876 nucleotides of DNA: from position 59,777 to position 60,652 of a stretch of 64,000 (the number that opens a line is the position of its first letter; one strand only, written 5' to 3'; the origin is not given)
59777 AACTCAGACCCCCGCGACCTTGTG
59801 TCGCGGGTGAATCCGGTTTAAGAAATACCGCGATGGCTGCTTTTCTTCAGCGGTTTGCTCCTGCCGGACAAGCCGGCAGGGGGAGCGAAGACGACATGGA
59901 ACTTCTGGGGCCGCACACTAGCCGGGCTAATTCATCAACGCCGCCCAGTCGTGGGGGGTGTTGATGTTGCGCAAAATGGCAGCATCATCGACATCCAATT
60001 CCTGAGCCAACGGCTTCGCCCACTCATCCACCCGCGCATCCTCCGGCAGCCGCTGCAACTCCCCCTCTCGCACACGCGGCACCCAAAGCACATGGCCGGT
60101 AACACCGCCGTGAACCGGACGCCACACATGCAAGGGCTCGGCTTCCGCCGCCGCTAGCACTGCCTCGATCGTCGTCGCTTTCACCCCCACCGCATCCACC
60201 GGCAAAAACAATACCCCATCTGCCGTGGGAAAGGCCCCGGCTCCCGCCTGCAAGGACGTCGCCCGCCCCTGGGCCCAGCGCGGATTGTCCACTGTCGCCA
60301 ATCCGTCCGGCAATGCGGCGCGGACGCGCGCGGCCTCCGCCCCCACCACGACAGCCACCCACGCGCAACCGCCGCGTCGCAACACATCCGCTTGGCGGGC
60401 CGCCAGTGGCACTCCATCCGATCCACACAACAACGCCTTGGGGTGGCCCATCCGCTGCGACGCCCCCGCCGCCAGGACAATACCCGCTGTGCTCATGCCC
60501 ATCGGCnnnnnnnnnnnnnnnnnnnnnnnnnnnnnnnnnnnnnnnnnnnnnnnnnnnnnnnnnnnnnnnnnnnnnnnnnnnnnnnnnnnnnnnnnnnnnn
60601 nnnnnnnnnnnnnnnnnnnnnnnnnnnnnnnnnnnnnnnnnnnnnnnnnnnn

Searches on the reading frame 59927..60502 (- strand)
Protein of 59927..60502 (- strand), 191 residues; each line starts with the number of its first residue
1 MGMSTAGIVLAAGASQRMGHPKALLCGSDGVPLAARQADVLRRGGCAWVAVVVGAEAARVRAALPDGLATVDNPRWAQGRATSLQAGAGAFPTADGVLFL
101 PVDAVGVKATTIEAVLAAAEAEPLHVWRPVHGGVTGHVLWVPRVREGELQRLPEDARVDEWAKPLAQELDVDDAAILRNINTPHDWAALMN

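Call 40: search_protein_families(library=pfam, proteins=[window:59927-60502:-])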
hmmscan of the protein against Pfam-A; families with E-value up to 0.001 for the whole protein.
window:59927-60502:- (191 aa): 1 family
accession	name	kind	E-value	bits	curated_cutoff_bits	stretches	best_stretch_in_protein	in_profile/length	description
PF12804.13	NTP_transf_3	-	6e-28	98.5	27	1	7-163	1-155/160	MobA-like NTP transferase domain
